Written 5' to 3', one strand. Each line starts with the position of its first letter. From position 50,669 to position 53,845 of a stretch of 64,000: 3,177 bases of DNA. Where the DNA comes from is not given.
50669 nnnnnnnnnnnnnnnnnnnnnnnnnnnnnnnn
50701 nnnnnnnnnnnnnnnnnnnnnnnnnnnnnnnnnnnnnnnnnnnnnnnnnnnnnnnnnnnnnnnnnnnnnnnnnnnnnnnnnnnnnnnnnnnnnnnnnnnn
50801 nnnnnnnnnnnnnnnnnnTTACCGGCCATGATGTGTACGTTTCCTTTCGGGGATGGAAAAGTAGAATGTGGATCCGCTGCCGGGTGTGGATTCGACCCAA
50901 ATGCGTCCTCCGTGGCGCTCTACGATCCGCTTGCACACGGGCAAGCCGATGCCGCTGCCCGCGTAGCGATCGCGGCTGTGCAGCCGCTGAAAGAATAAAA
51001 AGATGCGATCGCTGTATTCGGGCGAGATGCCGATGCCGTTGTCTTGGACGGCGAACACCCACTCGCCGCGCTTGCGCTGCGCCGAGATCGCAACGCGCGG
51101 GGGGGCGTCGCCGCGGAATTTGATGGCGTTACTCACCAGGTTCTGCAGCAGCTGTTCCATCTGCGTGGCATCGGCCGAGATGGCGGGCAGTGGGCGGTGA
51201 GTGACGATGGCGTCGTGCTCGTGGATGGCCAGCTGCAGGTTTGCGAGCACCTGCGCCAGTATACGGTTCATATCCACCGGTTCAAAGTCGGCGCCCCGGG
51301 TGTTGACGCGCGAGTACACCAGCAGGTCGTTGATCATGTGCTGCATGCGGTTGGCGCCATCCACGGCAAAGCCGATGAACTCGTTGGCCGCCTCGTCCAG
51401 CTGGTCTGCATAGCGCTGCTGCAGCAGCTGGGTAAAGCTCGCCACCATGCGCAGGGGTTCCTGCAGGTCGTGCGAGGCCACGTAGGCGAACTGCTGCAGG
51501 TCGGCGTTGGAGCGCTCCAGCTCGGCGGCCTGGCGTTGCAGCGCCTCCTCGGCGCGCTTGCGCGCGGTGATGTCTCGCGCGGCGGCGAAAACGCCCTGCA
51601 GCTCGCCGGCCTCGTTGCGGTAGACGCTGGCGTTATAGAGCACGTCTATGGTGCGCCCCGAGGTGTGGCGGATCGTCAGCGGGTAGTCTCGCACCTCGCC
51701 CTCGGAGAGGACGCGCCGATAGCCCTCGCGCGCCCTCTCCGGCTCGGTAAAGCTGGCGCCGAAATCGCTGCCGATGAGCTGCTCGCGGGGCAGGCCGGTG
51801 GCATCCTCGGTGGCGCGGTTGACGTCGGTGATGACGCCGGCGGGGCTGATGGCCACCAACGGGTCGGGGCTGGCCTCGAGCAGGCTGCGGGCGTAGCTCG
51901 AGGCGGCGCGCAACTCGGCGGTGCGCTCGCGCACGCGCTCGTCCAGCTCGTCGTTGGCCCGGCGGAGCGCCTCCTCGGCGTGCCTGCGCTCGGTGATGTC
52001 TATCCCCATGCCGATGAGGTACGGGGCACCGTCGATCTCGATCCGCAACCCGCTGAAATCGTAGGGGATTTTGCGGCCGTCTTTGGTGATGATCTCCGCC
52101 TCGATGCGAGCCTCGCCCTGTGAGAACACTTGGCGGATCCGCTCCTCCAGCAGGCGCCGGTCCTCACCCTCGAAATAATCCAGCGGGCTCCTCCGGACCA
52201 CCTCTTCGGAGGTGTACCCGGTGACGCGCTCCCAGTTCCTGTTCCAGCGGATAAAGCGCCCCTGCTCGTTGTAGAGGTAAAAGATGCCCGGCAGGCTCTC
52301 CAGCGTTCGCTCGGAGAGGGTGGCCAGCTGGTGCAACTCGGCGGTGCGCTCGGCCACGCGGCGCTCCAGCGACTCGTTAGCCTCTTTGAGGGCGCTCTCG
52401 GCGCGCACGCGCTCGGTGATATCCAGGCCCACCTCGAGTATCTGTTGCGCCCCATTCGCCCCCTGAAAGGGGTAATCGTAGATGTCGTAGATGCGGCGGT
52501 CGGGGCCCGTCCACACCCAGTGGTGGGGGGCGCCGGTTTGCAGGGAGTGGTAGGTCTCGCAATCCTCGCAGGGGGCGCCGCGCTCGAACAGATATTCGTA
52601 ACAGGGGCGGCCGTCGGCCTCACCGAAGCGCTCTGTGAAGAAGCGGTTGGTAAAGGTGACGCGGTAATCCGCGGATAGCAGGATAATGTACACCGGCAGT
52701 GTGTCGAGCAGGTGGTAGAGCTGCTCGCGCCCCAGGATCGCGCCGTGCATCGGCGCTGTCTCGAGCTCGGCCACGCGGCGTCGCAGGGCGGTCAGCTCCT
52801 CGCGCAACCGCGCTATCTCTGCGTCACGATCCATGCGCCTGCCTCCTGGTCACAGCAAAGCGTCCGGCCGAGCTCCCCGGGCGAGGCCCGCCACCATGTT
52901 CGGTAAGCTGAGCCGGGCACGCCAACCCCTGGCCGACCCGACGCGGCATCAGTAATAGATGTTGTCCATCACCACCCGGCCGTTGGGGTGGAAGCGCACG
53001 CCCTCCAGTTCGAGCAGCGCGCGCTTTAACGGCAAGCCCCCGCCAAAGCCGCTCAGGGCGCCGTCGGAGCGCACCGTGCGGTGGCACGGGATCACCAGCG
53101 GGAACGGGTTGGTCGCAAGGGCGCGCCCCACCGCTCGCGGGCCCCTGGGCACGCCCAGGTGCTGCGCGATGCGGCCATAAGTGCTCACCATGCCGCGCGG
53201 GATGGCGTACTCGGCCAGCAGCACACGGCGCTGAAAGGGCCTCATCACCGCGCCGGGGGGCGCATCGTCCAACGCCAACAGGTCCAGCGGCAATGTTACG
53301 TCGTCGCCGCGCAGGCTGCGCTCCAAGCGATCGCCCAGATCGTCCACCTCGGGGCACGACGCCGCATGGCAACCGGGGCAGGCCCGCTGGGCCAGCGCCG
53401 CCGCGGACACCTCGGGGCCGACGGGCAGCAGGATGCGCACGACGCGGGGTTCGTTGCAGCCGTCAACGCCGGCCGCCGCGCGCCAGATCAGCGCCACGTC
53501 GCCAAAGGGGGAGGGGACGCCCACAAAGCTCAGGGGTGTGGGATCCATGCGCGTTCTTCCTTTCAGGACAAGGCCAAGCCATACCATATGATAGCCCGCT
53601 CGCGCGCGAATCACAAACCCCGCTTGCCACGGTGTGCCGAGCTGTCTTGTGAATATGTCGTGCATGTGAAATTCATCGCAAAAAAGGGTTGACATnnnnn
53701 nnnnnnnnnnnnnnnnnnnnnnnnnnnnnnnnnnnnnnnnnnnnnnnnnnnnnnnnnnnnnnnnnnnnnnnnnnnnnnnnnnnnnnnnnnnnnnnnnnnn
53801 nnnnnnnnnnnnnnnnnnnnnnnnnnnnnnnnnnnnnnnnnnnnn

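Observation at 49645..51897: Two neighbouring sensor kinases share a ~319-bp nucleotide-identical PAS-coding block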

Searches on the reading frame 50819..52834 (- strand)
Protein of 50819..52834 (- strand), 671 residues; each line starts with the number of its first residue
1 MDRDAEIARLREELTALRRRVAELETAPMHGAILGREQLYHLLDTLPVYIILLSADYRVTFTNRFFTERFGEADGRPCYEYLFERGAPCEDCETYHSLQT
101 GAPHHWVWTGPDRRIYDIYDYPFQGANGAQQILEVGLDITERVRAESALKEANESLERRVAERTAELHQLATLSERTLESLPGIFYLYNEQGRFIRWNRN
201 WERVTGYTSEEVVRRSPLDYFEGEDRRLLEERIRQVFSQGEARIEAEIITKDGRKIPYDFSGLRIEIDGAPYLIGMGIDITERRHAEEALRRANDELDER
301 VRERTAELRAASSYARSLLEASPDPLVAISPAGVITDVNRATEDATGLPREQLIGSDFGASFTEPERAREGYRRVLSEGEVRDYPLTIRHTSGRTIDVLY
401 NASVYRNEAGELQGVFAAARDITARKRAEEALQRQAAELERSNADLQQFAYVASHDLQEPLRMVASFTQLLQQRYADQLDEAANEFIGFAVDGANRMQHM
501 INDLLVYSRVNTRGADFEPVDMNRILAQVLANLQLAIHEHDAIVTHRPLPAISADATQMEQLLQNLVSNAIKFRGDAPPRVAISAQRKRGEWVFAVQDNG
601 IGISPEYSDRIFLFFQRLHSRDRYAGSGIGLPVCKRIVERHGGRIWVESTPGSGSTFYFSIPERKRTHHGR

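Call 5: search_protein_families(library=pfam, proteins=[window:50819-52834:-], max_evalue=0.01)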
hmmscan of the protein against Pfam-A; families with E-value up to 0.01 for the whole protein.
window:50819-52834:- (671 aa): 8 families
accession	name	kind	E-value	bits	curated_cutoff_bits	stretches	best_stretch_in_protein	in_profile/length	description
PF08448.16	PAS_4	-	1.7e-36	125.3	23.1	3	319-427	1-110/110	PAS fold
PF00989.32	PAS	-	4.6e-33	114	22.6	2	316-422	4-113/113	PAS fold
PF13426.13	PAS_9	-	1.1e-28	99.9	27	2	185-282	4-103/103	PAS domain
PF02518.31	HATPase_c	-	1.7e-28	99.7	26.4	1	555-664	2-110/111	Histidine kinase-, DNA gyrase B-, and HSP90-like ATPase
PF13188.13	PAS_8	-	1.4e-15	57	21.8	2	316-369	4-54/65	PAS domain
PF08447.18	PAS_3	-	4.7e-13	49.6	25.6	1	195-255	2-65/89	PAS fold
PF00512.31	HisKA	-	4.9e-10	39.7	26.9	1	446-511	2-64/66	His Kinase A (phospho-acceptor) domain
PF14598.12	PAS_11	-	0.0056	17.1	25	0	190-244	10-64/109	PAS domain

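Call 8: find_related_loci(query=window:50819-52834:-, collection=genome_contigs, flank=10000)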
Query window:50819-52834:- (671 aa) in genome_contigs; peptide patterns used: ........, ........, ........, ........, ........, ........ (x = any residue, [..] = any of these).
141 stretches matched a pattern; 84 encode a relative of the query (tblastn E <= 1e-3); the best 80 are kept; 80 distinct loci.
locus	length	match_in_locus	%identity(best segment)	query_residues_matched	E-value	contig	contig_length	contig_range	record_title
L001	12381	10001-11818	48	36-665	0e+0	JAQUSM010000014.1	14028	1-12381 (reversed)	MAG: Candidatus Omnitrophota bacterium isolate STD1_97 NODE_11088_length_14028_cov_3.772678_Sandtown_D1, whole genome sh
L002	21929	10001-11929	48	36-664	0e+0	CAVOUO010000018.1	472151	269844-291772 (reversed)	MAG: uncultured Planctomycetota bacterium isolate MFD10007.bin.2.186 genome assembly, contig: contig_28281, whole genome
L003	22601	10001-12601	50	42-662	8e-153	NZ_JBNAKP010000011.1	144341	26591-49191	MAG: Methanosarcina sp. isolate MSAR-AD2 2412800011, whole genome shotgun sequence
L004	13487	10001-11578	48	36-664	1e-151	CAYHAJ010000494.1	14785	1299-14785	MAG TPA_asm: uncultured Pirellulales bacterium isolate ERP119294_co2_505 genome assembly, contig: k141_883898, whole gen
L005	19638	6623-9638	47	2-662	5e-144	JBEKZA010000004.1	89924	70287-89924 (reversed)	MAG: Sedimentisphaerales bacterium isolate SPRUCE 688 SPRUCE_688_4, whole genome shotgun sequence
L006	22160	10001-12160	48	18-662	0e+0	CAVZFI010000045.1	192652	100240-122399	MAG: uncultured Methanosarcinaceae archaeon isolate MFD05674.bin.2.44 genome assembly, contig: contig_66446, whole genom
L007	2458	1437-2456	60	6-441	5e-138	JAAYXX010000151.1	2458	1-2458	MAG: Chloroflexota bacterium isolate AS06rmzACSIP_190 161167_AS06, whole genome shotgun sequence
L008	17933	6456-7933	59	8-662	3e-127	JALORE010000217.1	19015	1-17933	MAG: Planctomycetota bacterium isolate Prado173 scaffold_8285, whole genome shotgun sequence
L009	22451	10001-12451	45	129-662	1e-125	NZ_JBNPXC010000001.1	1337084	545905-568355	Methanobacterium oryzae strain DSM 11106 Ga0451169_01, whole genome shotgun sequence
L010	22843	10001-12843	48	139-665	6e-116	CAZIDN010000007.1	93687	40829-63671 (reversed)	MAG TPA_asm: uncultured Eubacteriales bacterium isolate binchicken_co376_288 genome assembly, contig: NODE_151_length_93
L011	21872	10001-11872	40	138-663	2e-105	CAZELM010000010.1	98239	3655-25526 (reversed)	MAG TPA_asm: uncultured bacterium isolate binchicken_co115_84 genome assembly, contig: NODE_405_length_98239_cov_149.043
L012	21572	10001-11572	39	127-661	6e-105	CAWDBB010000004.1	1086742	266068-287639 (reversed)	MAG: Candidatus Bathyarchaeota archaeon isolate MFD01872.bin.2.149 genome assembly, contig: contig_61654, whole genome s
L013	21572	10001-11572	39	127-661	6e-105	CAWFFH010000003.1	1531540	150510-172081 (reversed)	MAG: Candidatus Bathyarchaeota archaeon isolate MFD00822.bin.1.234 genome assembly, contig: contig_32414, whole genome s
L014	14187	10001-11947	40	138-671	3e-104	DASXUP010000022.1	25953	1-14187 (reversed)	MAG TPA_asm: Coriobacteriia bacterium isolate SMAG_U4721 k141_80050, whole genome shotgun sequence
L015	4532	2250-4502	43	127-662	3e-102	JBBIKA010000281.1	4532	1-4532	MAG: Chloroflexota bacterium isolate CYS170214_bin_175 NODE_17198_length_4532_cov_23.237659, whole genome shotgun sequen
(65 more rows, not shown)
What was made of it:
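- Tried and rejected: Genome collection scan with B (call 8).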

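Call 10: find_homologous_proteins(query=window:50819-52834:-, max_evalue=1e-20)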
Query window:50819-52834:- (671 aa): 7601 proteins with E <= 1e-20 among 8000 candidates; the best 120 are listed.
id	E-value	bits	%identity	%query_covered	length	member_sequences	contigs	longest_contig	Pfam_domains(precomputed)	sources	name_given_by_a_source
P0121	0.0e+0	1507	100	100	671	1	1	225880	PF08447.19,PF13426.14,PF13188.14,PF08448.17,PF02518.32,PF00512.32,PF00989.32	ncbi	-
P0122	0.0e+0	1180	-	-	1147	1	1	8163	PF16754.11,PF13426.14,PF13188.14,PF24820.2,PF10957.14,PF22414.2,PF15286.12,PF10793.14,PF08447.19,PF07345.17,PF08845.16,PF08448.17,PF03420.19,PF00989.32,PF14598.13,PF22487.2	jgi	-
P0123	0.0e+0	1158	68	94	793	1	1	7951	PF08447.19,PF13426.14,PF13188.14,PF24820.2,PF08448.17,PF02518.32,PF00512.32,PF00989.32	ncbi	-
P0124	0.0e+0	1062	36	81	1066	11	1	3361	PF08447.19,PF13426.14,PF13188.14,PF24820.2,PF08448.17,PF02518.32,PF00512.32,PF15286.12,PF00989.32,PF14598.13,PF01882.26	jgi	jgi:PAS domain S-box-containing protein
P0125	0.0e+0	1061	-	-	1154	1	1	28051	PF13426.14,PF21814.3,PF13188.14,PF24820.2,PF10957.14,PF08348.19,PF15286.12,PF13596.13,PF08447.19,PF07345.17,PF08845.16,PF08448.17,PF03420.19,PF16845.12,PF00989.32,PF14598.13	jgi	jgi:PAS domain S-box-containing protein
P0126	0.0e+0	1060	38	78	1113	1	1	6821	PF13426.14,PF13188.14,PF24820.2,PF00512.32,PF15286.12,PF08447.19,PF07345.17,PF21751.3,PF08448.17,PF02518.32,PF25978.1,PF00989.32,PF14598.13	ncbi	-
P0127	0.0e+0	1058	36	78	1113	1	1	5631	PF08447.19,PF13426.14,PF13188.14,PF24820.2,PF08448.17,PF02518.32,PF00512.32,PF15286.12,PF00989.32,PF14598.13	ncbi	-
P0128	0.0e+0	1047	38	78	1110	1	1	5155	PF08447.19,PF13426.14,PF13188.14,PF24820.2,PF08448.17,PF02518.32,PF00512.32,PF15286.12,PF00989.32,PF14598.13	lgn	-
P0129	0.0e+0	1042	50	79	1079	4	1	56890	PF08447.19,PF13426.14,PF13188.14,PF02743.25,PF20484.4,PF24820.2,PF08448.17,PF02518.32,PF00512.32,PF00989.32,PF14598.13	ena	-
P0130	0.0e+0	1028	-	-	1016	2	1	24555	PF13426.14,PF13188.14,PF24820.2,PF10957.14,PF15286.12,PF13359.13,PF08447.19,PF07345.17,PF08845.16,PF08448.17,PF25978.1,PF03420.19,PF00989.32,PF21441.5,PF14598.13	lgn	-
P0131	0.0e+0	1019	42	53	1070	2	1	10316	PF13426.14,PF13188.14,PF24820.2,PF10957.14,PF00512.32,PF15286.12,PF08447.19,PF08845.16,PF08448.17,PF02518.32,PF00989.32,PF14598.13,PF12357.14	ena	-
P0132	7.7e-298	1008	48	80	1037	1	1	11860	PF13596.13,PF08447.19,PF13426.14,PF13188.14,PF24820.2,PF08448.17,PF02518.32,PF00512.32,PF13493.12,PF00989.32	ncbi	-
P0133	2.9e-293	992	49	82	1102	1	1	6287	PF00672.31,PF08447.19,PF13426.14,PF13188.14,PF24820.2,PF08448.17,PF02518.32,PF00512.32,PF15286.12,PF00989.32,PF14598.13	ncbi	-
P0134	5.7e-293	991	45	94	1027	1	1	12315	PF13596.13,PF08447.19,PF13426.14,PF13188.14,PF24820.2,PF08348.19,PF08448.17,PF02518.32,PF00512.32,PF00989.32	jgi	jgi:PAS domain S-box-containing protein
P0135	1.5e-291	987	54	53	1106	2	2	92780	PF16754.11,PF13426.14,PF13188.14,PF24820.2,PF10957.14,PF00512.32,PF15286.12,PF13493.12,PF08447.19,PF08845.16,PF08448.17,PF02518.32,PF16845.12,PF00989.32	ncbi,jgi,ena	-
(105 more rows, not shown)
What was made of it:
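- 50819..52834 (-): Kinase B (671 aa): PAS1 (52385-52723, with a Cys motif), PAS2 (51965-52306), PAS3 (51554-51889), HisKA (51302-51499), HATPase_c (50843-51172). It is the first gene of the operon. It is 100% identical to database protein P0121 (call 10).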

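Call 11: find_encoding_contigs(protein=P0123, flank=10000, max_places=4)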
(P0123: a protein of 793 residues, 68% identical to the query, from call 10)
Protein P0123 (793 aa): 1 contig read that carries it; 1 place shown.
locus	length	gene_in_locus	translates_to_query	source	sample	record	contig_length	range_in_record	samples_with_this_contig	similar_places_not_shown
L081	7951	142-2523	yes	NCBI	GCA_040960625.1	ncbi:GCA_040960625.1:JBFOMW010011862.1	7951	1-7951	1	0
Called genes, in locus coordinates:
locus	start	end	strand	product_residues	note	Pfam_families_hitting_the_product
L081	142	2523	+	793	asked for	PF00989:PAS, PF08448:PAS_4, PF13426:PAS_9, PF08448:PAS_4, PF00989:PAS, PF08448:PAS_4, PF13426:PAS_9, PF00512:HisKA, +5 more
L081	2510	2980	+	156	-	PF00072:Response_reg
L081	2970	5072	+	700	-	PF00072:Response_reg, PF00989:PAS, PF08448:PAS_4, PF13426:PAS_9, PF07730:HisKA_3, PF02518:HATPase_c, PF00072:Response_reg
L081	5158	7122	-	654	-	PF03747:ADP_ribosyl_GH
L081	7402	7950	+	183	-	?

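Call 12: find_encoding_contigs(protein=P0121, flank=10000, max_places=4)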
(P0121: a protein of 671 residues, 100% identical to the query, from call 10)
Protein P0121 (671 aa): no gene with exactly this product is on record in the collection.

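Call 27: list_cluster_members(proteins=[P0121, P0232, L082:1-1401:+, L082:1851-2609:+, L083:514-1869:+, L085:587-1246:+, L084:1-744:+])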
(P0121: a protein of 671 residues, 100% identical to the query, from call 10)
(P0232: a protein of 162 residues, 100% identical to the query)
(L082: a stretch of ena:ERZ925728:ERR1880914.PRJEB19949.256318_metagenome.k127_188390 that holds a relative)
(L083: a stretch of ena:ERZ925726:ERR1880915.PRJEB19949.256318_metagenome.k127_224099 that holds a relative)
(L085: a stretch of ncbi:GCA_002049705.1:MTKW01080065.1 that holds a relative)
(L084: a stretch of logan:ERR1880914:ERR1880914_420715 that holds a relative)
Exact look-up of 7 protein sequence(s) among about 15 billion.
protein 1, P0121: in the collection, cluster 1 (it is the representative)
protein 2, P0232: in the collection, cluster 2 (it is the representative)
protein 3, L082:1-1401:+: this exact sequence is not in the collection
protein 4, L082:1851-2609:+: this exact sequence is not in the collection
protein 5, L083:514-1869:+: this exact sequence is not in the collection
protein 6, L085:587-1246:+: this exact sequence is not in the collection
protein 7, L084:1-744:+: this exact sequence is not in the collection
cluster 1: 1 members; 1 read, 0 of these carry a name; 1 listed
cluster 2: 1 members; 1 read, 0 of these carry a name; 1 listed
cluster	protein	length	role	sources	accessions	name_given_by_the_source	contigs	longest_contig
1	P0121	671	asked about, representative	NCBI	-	-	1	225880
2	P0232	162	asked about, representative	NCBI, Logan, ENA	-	-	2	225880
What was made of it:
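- Tried and rejected: Cluster look-up of partial proteins from the strain contigs (call 27).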

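Call 45: search_protein_families(library=ncbifam, proteins=[window:50819-52834:-], max_evalue=0.001)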
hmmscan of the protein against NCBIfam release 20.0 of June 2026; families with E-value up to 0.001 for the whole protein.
window:50819-52834:- (671 aa): 86 families (the best 25 are shown)
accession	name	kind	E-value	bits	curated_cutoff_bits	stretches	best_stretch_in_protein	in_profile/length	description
NF008302.0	PRK11091.1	equivalog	3e-58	197.7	838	2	279-662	118-504/779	aerobic respiration two-component sensor histidine kinase ArcB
NF008468.0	PRK11360.1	equivalog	1e-50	172.8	646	1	290-666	242-611/616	two-component system sensor histidine kinase AtoS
NF046044.1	PnpS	equivalog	1.3e-50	172.5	400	1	286-662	28-390/390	two-component system histidine kinase PnpS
NF047465.1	hybrid_HK_LvrA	exception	1.8e-46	158.6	1200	1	420-662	574-817/819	hybrid histidine kinase/response regulator LvrA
TIGR00229.1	sensory_box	domain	4.6e-46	156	22.9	2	177-290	10-126/126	PAS domain S-box protein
NF041880.1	EPS_EpsF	equivalog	2.6e-44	151.5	900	1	302-662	133-492/492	response regulator EpsF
NF047874.1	MASE3_PAS_HK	subfamily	7e-44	150.6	560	2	296-664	245-626/655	MASE3 domain-containing sensor histidine kinase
NF033092.0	HK_WalK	equivalog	2.1e-41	142.2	725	1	291-662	236-593/594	cell wall metabolism sensor histidine kinase WalK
TIGR02966.1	phoR_proteo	equivalog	3.9e-41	141.2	334.2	1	314-660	7-332/333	phosphate regulon sensor histidine kinase PhoR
NF045595.1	HK_scytonemin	equivalog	1.3e-37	129.6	865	1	416-663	385-635/637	scytonemin biosynthesis sensor histidine kinase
TIGR02956.1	TMAO_torS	equivalog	1.7e-37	129.1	676.5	1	434-662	454-681/967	TMAO reductase system sensor histidine kinase/response regulator TorS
NF006800.0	PRK09303.1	equivalog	2.2e-37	128.9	342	1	432-662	137-376/383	histidine kinase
NF052574.1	HisKinEspCMyxo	equivalog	1.3e-33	116.1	1200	1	338-663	313-637/785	serine histidine kinase EspC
NF041831.1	NO_HK_NahK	exception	8.3e-33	113.4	1500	3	437-667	485-715/854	hybrid sensor histidine kinase/response regulator NahK/ErcS'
NF041735.1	hist_kin_RppB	equivalog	1.5e-29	103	400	1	441-662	211-438/438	two-component system sensor histidine kinase RppB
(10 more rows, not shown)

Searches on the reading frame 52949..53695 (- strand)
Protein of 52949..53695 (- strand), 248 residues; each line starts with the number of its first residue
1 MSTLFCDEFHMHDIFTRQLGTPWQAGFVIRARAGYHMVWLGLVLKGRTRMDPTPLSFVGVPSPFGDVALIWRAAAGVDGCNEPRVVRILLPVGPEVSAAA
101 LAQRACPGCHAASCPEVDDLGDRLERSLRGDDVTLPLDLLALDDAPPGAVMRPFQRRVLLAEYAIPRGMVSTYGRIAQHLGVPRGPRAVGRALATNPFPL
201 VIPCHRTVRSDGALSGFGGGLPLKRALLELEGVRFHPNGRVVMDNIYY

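Call 5: search_protein_families(library=pfam, proteins=[window:52949-53695:-], max_evalue=0.01)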
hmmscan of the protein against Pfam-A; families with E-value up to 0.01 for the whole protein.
window:52949-53695:- (248 aa): 1 family
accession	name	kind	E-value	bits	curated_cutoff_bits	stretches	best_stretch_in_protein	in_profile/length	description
PF01035.26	DNA_binding_1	-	2.7e-29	101.3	27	1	153-233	1-81/81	6-O-methylguanine DNA methyltransferase, DNA binding domain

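Call 56: find_encoding_contigs(protein=window:52949-53695:-, flank=10000, max_places=8)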
Protein window:52949-53695:- (248 aa): no gene with exactly this product is on record in the collection.
